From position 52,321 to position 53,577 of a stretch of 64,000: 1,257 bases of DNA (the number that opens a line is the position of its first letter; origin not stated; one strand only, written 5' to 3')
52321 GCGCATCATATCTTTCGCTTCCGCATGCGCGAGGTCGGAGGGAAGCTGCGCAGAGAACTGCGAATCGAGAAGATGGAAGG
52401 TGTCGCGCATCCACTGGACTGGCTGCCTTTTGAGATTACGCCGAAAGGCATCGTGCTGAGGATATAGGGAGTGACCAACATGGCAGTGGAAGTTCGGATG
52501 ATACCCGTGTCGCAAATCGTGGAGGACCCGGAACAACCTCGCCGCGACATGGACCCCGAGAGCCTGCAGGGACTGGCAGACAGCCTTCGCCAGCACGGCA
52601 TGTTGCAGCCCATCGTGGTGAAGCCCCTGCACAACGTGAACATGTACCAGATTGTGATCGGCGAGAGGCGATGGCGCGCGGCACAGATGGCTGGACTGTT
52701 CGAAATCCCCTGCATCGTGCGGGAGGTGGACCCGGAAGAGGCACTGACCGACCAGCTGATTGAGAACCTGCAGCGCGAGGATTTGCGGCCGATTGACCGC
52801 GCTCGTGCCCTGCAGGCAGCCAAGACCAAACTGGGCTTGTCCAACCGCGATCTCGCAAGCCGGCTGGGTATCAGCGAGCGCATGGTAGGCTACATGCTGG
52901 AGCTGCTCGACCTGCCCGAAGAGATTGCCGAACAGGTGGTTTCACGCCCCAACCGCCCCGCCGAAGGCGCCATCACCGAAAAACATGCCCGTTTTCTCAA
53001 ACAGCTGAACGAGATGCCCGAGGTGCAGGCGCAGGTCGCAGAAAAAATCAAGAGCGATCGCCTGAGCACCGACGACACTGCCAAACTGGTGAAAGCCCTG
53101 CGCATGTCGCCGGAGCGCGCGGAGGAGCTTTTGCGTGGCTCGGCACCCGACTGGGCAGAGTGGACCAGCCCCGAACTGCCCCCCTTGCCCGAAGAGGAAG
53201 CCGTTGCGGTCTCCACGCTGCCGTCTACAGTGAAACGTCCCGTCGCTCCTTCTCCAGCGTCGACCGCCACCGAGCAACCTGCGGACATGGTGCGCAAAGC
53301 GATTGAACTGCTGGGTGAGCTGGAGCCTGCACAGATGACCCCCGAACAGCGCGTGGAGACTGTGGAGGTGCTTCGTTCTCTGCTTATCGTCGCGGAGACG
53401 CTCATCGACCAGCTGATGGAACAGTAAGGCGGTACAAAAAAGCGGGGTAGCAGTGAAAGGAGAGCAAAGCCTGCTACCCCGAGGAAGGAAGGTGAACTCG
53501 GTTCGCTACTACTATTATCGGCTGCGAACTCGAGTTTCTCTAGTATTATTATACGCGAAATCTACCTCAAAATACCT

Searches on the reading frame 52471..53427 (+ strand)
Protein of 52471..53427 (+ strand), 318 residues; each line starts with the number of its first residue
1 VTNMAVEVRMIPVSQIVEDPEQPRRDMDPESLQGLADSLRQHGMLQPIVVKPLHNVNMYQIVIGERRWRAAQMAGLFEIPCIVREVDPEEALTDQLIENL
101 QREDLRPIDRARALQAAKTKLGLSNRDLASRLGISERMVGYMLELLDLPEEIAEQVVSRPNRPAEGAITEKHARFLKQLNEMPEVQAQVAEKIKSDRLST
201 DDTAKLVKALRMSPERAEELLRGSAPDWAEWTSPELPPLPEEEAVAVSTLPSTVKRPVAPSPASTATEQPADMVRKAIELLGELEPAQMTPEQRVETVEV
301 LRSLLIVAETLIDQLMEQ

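Call 3: search_protein_families(library=pfam, proteins=[window:52471-53427:+], max_evalue=0.01)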
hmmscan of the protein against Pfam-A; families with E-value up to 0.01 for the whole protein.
window:52471-53427:+ (318 aa): 5 families
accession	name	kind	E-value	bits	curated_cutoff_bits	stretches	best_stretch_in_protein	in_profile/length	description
PF02195.25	ParB_N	-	6.1e-33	113.2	26.3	1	7-101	2-95/95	ParB N-terminal domain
PF17762.8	HTH_ParB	-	1.3e-15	57.8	22.6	1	103-210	1-100/102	ParB HTH domain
PF08281.18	Sigma70_r4_2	-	0.0012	18.9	25.7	0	122-143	26-47/54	Sigma-70, region 4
PF13384.12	HTH_23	-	0.0033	17.6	24.6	1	105-137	2-32/50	Homeodomain-like domain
PF20432.4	Xre-like-HTH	-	0.0062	17.2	25.8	0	111-137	12-38/63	Antitoxin Xre-like helix-turn-helix domain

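Call 4: search_protein_families(library=ncbifam, proteins=[window:52471-53427:+], max_evalue=0.01)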
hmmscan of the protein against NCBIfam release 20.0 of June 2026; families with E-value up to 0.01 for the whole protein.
window:52471-53427:+ (318 aa): 8 families
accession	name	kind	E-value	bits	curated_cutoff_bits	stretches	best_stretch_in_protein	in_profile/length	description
TIGR04285.1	nucleoid_noc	exception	2.3e-48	164.8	315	1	7-216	1-200/255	nucleoid occlusion protein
TIGR00180.1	parB_part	domain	2.4e-47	161.1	58.45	1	6-193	3-185/186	ParB/RepB/Spo0J family partition protein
TIGR03734.1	PRTRC_parB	hypoth_equivalog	4.3e-25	88.3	278.6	1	21-209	6-188/555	PRTRC system ParB family protein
TIGR03454.1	partition_RepB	equivalog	1.5e-17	64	201.5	1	8-217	64-271/325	plasmid partitioning protein RepB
NF010406.0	PRK13832.1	subfamily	3.3e-15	55.6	640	1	15-140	11-137/578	plasmid partitioning protein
NF010440.0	PRK13866.1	equivalog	8e-11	41.7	522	1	5-111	67-169/336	plasmid partitioning protein RepB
NF053625.1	SerKinSerKArch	equivalog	3.1e-06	26.5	380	1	22-84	25-88/244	ADP-dependent L-serine kinase SerK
TIGR03429.1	arom_pren_DMATS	subfamily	0.0019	17.5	163.85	1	230-305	49-123/408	DMATS family aromatic prenyltransferase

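Call 25: find_homologous_proteins(query=window:52471-53427:+)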
Query window:52471-53427:+ (318 aa): 7976 proteins with E <= 0.001 among 8000 candidates; the best 120 are listed.
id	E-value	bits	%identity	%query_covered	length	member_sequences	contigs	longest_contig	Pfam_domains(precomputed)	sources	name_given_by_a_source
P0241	6.0e-193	658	100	99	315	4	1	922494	PF17762.9,PF02195.27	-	-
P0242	2.2e-179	613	93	99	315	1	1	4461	PF17762.9,PF02195.27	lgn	-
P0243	2.7e-179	613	93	99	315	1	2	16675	PF17762.9,PF02195.27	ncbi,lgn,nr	ncbi:putative chromosome-partitioning protein ParB [bacterium HR16]|nr:putative chromosome-partition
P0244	1.6e-178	610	93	99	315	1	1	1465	PF17762.9,PF02195.27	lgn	-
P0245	3.0e-178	610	93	99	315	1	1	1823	PF17762.9,PF02195.27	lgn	-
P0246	9.1e-178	608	92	99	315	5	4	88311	PF17762.9,PF02195.27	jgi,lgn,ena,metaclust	metaclust:\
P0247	5.7e-177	605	92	99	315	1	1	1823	PF17762.9,PF02195.27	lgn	-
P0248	7.6e-176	602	91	99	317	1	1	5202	PF17762.9,PF02195.27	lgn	-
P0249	2.8e-174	597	91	99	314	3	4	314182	PF17762.9,PF02195.27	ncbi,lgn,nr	ncbi:MAG: ParB/RepB/Spo0J family partition protein [Chthonomonadetes bacterium]|nr:ParB/RepB/Spo0J f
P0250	9.3e-173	592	91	99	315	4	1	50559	PF17762.9,PF02195.27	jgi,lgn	jgi:ParB family chromosome partitioning protein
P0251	1.4e-172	591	93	97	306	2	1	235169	PF17762.9,PF02195.27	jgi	jgi:ParB family chromosome partitioning protein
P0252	4.0e-172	590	90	99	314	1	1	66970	PF17762.9,PF02195.27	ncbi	ncbi:MAG: ParB/RepB/Spo0J family partition protein [Armatimonadota bacterium]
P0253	6.4e-172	589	90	99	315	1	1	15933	PF17762.9,PF02195.27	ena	-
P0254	3.7e-171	586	91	99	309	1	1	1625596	PF17762.9,PF02195.27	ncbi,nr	ncbi:MAG: hypothetical protein KatS3mg022_0599 [Armatimonadota bacterium]|nr:MAG: hypothetical prote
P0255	1.3e-169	581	87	99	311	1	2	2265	PF17762.9,PF02195.27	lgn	-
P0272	2.8e-134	465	74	98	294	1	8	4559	PF17762.9,PF08281.19,PF02195.27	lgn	-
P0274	1.5e-109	384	58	97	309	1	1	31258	PF17762.9,PF02195.27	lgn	-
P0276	1.1e-107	378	57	97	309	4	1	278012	PF17762.9,PF02195.27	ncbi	ncbi:MAG: ParB/RepB/Spo0J family partition protein [Armatimonadota bacterium]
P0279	2.2e-89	318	63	75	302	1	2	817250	PF17762.9,PF02195.27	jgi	jgi:ParB family chromosome partitioning protein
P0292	2.9e-85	304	59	74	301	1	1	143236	PF17762.9,PF02195.27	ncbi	ncbi:MAG: ParB/RepB/Spo0J family partition protein [Chthonomonadales bacterium]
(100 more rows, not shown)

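Call 26: find_encoding_contigs(protein=P0276, flank=6000, max_places=1)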
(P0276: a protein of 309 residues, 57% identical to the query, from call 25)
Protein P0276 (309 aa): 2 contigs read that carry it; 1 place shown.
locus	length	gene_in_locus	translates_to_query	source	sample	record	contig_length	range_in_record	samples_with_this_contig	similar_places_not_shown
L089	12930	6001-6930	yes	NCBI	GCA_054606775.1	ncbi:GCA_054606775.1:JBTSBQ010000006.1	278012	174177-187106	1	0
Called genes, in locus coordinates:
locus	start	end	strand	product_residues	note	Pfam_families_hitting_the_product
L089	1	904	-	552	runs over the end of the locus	-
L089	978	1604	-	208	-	PF01121:CoaE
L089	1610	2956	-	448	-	PF21710:Spt6_S1 (faint), PF00575:S1, PF23459:S1_RRP5 (weak), PF00575:S1, PF23459:S1_RRP5 (weak), PF00575:S1, PF23459:S1_RRP5 (weak)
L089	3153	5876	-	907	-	PF02739:5_3_exonuc_N, PF01367:5_3_exonuc, PF00476:DNA_pol_A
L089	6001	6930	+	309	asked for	PF02195:ParB_N, PF17762:HTH_ParB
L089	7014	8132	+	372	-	PF00712:DNA_pol3_beta, PF02767:DNA_pol3_beta_2, PF02768:DNA_pol3_beta_3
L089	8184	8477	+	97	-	PF06803:DUF1232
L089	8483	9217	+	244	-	PF01479:S4, PF00849:PseudoU_synth_2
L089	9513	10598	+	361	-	PF02388:FemAB, PF13480:Acetyltransf_6, PF02388:FemAB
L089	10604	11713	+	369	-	PF01168:Ala_racemase_N, PF00842:Ala_racemase_C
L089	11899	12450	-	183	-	-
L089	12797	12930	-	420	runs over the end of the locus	PF13472:Lipase_GDSL_2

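Call 27: find_encoding_contigs(protein=P0292, flank=6000, max_places=1)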
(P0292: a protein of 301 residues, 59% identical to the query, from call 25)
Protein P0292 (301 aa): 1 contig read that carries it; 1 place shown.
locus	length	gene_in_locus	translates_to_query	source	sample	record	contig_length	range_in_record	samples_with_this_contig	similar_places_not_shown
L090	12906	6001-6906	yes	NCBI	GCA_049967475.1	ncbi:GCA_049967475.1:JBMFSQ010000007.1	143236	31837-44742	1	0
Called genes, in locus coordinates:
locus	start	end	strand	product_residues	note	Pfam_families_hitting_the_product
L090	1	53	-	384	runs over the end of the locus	PF02915:Rubrerythrin, PF01988:VIT1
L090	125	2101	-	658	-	PF20581:DUF6785, PF20580:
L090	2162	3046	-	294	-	PF00348:polyprenyl_synt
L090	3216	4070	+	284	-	PF08668:HDOD, PF18019:Cas3_HD (weak), PF01966:HD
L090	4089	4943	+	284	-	PF03705:CheR_N, PF01739:CheR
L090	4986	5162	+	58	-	-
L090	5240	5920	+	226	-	PF02527:GidB, PF13847:Methyltransf_31 (weak)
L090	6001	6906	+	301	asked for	PF02195:ParB_N, PF17762:HTH_ParB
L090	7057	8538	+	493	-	PF22848:ASD1_dom, PF06964:Alpha-L-AF_C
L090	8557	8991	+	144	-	PF03652:RuvX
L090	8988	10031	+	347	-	PF02618:YceG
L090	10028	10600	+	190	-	PF09419:PGP_phosphatase, PF00702:Hydrolase, PF13419:HAD_2 (weak), PF13242:Hydrolase_like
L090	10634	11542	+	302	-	PF08501:Shikimate_dh_N, PF01488:Shikimate_DH, PF18317:SDH_C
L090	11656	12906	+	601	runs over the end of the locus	PF05157:MshEN, PF00437:T2SSE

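Call 28: find_encoding_contigs(protein=P0279, flank=6000, max_places=1)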
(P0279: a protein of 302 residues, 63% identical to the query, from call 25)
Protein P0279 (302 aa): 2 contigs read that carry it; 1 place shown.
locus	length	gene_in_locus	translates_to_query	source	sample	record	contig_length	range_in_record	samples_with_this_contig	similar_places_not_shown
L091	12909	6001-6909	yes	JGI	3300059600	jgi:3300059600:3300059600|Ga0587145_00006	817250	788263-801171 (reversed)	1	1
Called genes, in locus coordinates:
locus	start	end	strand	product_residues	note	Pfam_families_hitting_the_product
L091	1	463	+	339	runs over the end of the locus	PF01408:GFO_IDH_MocA, PF02894:GFO_IDH_MocA_C, PF22725:GFO_IDH_MocA_C3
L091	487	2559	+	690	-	PF18952:DUF5696 (faint), PF11308:Glyco_hydro_129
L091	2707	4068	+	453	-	PF00278:Orn_DAP_Arg_deC, PF02784:Orn_Arg_deC_N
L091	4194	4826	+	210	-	PF02163:Peptidase_M50 (weak)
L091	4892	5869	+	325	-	PF00579:tRNA-synt_1b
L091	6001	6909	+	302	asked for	PF02195:ParB_N, PF17762:HTH_ParB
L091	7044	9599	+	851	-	PF00989:PAS, PF08448:PAS_4, PF08447:PAS_3, PF00989:PAS, PF13188:PAS_8, PF08447:PAS_3, PF08448:PAS_4, PF13426:PAS_9, +7 more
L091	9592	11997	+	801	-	PF03747:ADP_ribosyl_GH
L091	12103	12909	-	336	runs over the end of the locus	PF00801:PKD (weak), PF18911:PKD_4 (faint)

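Call 31: find_encoding_contigs(protein=P0272, flank=6000, max_places=3)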
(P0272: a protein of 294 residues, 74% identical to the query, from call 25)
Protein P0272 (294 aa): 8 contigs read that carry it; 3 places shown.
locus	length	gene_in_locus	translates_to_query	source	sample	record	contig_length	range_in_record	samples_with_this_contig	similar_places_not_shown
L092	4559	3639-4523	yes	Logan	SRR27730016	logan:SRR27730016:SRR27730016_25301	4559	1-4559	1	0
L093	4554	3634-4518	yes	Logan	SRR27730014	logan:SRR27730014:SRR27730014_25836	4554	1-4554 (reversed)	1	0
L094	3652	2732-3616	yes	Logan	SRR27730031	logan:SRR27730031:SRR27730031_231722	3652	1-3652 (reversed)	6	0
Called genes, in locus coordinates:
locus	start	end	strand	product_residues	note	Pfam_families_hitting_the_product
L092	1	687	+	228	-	?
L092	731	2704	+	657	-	PF20581:DUF6785, PF20580:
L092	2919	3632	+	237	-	PF06745:ATPase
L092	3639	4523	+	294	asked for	PF02195:ParB_N, PF17762:HTH_ParB, PF08281:Sigma70_r4_2 (faint)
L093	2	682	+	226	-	?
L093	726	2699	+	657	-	PF20581:DUF6785, PF20580:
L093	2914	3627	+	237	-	PF06745:ATPase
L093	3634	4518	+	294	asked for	PF02195:ParB_N, PF17762:HTH_ParB, PF08281:Sigma70_r4_2 (faint)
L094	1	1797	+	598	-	?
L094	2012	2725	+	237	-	PF06745:ATPase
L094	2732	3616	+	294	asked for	PF02195:ParB_N, PF17762:HTH_ParB, PF08281:Sigma70_r4_2 (faint)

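Call 32: find_encoding_contigs(protein=P0274, flank=6000, max_places=2)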
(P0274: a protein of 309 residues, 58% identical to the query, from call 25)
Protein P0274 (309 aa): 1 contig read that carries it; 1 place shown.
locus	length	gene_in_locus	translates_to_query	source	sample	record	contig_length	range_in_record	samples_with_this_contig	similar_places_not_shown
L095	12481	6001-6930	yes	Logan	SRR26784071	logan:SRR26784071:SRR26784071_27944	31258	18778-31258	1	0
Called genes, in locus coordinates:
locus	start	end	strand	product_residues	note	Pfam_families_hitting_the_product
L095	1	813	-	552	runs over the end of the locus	-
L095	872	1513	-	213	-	PF01121:CoaE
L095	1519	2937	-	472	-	PF21710:Spt6_S1 (faint), PF00575:S1, PF23459:S1_RRP5 (weak), PF00575:S1, PF23459:S1_RRP5 (weak)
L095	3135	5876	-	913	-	PF02739:5_3_exonuc_N, PF01367:5_3_exonuc, PF00476:DNA_pol_A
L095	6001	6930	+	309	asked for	PF02195:ParB_N, PF17762:HTH_ParB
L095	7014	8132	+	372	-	PF00712:DNA_pol3_beta, PF02767:DNA_pol3_beta_2, PF02768:DNA_pol3_beta_3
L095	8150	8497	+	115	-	PF06803:DUF1232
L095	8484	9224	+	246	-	PF01479:S4, PF00849:PseudoU_synth_2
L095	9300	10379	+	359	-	PF02388:FemAB, PF13480:Acetyltransf_6, PF02388:FemAB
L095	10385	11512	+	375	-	PF01168:Ala_racemase_N, PF00842:Ala_racemase_C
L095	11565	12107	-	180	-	-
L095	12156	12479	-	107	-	?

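Call 39: search_protein_families(library=padloc, proteins=[window:52471-53427:+], max_evalue=0.01)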
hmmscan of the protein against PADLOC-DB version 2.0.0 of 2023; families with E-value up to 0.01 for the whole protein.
window:52471-53427:+ (318 aa): 1 family
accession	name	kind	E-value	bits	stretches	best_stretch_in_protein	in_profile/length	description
PDLC03229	MTase_II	-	3.7e-05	20.7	1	4-91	6-92/436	Type II methyltransferase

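Call 58: search_solved_structures(query=A2, max_evalue=1e-10)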
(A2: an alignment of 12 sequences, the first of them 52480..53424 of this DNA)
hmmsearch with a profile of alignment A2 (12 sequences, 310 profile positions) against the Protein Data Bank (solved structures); distinct sequences matched with E-value up to 1e-10: 14.
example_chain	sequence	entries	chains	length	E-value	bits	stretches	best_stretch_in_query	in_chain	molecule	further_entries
6sdk_A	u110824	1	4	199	1e-81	278.1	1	2-208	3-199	Stage 0 sporulation protein J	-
7bnk_A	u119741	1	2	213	2.7e-60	207.7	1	4-211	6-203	ParB family protein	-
7o0n_A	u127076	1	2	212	3.4e-59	204.1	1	4-211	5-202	ParB family protein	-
7bnr_A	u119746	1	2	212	4.2e-59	203.8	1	4-211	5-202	ParB family protein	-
1vz0_A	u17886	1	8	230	2.7e-55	191.3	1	5-214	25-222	Chromosome-partitioning protein Spo0J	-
7ng0_A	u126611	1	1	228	1.3e-54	189.1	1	2-212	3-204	Nucleoid occlusion protein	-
7nfu_A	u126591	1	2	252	1.8e-54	188.6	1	2-212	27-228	Nucleoid occlusion protein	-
7ol9_A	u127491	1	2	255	2.6e-52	181.5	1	2-208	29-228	Nucleoid occlusion protein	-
6t1f_A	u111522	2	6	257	1.5e-49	172.5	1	6-202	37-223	Chromosome-partitioning protein ParB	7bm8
4umk_A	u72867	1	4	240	1.3e-46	162.7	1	3-209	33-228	PROBABLE CHROMOSOME-PARTITIONING PROTEIN PARB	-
6y93_A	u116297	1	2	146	1.6e-23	87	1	87-208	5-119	Nucleoid occlusion protein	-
8qa8_A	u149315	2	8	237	5.8e-22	81.8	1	7-150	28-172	Transcriptional repressor protein KorB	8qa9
6s6h_A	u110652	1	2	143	2.8e-16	63.1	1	86-202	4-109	Chromosome-partitioning protein ParB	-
1r71_A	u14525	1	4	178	7.7e-12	48.6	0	62-150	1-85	Transcriptional repressor protein korB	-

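Call 66: search_dna_similar(query=window:52480-53424:+, collection=plasmids, mode=protein, max_evalue=1e-20, max_rows=8)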
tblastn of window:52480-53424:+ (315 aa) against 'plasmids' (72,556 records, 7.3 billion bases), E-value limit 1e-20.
Records with a match: 179; places in all: 190; records where one place covers at least 80% of the query: 1.
Best place of each record, by identity: <60% 179.
By first word of the organism name: Legionella 27; Coxiella 19; Deinococcus 12; Nostoc 9; Acinetobacter 6; Sphingobium 6; Leisingera 4; Phaeobacter 4; Sinorhizobium 4; Gloeothece 4; and 59 more.
By predicted mobility (MOB-suite, as given by PLSDB): non-mobilizable 90; conjugative 47; mobilizable 42.
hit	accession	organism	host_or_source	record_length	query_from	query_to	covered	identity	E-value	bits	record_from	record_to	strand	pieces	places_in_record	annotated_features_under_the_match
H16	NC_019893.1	Singulisphaera acidiphila DSM 18658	sphagnum peat from the bog Obukhovskoe ...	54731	2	204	64%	42.9%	1e-35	143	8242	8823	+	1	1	ParB/RepB/Spo0J family partition protein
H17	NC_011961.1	Thermomicrobium roseum DSM 5159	-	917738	3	208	65%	42.0%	3e-32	133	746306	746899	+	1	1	ParB/RepB/Spo0J family partition protein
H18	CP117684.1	Latilactobacillus curvatus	Pig,Single cell,feces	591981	4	277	87%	31.4%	4e-27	118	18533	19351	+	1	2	noc: nucleoid occlusion protein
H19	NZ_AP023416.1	Vescimonas fastidiosa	Homo sapiens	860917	1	207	66%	41.5%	5e-36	144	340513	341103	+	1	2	ParB/RepB/Spo0J family partition protein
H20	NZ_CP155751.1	Sphingomonas parapaucimobilis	Chinese cabbage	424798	5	205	64%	41.8%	3e-25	113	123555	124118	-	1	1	ParB/RepB/Spo0J family partition protein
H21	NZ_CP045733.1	Legionella sp. MW5194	Water,water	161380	8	218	67%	39.6%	2e-28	122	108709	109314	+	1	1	ParB/RepB/Spo0J family partition protein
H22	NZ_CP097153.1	Deinococcus sp. QL22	-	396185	8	219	67%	39.1%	3e-23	107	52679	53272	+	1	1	ParB/RepB/Spo0J family partition protein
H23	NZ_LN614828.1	Legionella fallonii LLAP-10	-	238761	2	218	69%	38.1%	6e-27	118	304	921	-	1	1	ParB/RepB/Spo0J family partition protein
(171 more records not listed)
